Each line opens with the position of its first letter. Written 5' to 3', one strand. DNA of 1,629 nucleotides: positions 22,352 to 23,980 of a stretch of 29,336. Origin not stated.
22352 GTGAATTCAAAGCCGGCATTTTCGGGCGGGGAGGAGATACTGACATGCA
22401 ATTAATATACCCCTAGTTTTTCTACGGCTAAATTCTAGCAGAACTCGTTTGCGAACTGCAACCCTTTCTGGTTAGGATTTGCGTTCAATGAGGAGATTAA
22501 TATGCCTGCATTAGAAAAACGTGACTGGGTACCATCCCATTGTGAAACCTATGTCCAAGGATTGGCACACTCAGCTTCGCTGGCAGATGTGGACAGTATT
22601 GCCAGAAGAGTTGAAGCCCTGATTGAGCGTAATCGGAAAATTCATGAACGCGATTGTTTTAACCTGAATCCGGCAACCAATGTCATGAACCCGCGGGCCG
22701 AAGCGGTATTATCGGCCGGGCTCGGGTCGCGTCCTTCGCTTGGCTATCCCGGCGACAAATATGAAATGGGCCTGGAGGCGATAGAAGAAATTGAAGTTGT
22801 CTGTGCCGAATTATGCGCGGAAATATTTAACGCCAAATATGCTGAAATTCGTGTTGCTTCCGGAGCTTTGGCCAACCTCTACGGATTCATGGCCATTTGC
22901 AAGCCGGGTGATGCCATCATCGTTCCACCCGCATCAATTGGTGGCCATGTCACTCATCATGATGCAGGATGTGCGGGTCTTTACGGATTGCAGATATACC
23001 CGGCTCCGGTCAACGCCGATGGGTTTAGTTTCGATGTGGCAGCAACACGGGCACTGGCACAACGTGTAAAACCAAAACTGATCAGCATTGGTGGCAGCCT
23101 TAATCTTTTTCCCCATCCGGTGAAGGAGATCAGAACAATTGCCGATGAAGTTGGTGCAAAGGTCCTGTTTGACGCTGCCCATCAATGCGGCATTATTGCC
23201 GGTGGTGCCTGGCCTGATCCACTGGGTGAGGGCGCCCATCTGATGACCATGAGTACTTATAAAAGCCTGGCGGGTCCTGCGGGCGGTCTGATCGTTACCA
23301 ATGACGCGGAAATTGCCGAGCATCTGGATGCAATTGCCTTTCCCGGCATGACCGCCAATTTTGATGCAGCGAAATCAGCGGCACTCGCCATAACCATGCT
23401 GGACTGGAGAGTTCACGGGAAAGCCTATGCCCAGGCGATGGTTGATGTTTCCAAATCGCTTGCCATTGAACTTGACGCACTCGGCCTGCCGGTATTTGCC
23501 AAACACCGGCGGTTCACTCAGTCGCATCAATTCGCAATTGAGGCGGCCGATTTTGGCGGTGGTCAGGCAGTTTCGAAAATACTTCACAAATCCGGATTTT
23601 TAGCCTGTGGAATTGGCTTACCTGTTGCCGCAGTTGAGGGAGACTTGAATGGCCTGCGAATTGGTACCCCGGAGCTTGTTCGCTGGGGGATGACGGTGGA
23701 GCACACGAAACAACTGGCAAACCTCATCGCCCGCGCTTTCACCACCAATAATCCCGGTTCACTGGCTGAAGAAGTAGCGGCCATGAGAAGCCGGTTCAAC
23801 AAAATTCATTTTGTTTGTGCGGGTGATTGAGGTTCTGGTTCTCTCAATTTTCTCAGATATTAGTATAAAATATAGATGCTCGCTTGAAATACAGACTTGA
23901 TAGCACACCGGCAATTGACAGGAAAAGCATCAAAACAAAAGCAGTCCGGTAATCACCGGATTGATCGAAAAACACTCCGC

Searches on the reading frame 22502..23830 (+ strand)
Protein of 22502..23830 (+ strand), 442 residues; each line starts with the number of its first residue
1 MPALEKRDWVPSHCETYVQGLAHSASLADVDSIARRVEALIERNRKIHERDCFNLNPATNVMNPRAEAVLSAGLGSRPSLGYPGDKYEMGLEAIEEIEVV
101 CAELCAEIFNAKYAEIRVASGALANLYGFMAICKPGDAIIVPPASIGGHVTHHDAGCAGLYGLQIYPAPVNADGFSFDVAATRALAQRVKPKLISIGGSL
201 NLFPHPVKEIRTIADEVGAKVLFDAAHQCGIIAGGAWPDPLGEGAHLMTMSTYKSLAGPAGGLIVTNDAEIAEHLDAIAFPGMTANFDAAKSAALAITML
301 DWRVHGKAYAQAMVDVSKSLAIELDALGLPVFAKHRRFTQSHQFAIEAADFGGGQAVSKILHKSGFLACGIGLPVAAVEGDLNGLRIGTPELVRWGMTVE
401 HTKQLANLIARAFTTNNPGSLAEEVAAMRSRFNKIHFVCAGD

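Call 21: search_protein_families(library=pfam, proteins=[window:22502-23830:+])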
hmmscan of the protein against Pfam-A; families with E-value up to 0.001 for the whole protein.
window:22502-23830:+ (442 aa): 4 families
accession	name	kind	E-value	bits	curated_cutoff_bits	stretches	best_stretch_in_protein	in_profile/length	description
PF00464.25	SHMT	-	1.5e-40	139.5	27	1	39-409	10-399/399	Serine hydroxymethyltransferase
PF01212.27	Beta_elim_lyase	-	3.6e-11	43.4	27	1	103-333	39-239/288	Beta-eliminating lyase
PF01041.23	DegT_DnrJ_EryC1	-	3.2e-10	40.2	19.8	1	107-287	35-208/360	DegT/DnrJ/EryC1/StrS aminotransferase family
PF00155.27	Aminotran_1_2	-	4.6e-09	36.4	19.7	1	112-338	65-304/361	Aminotransferase class I and II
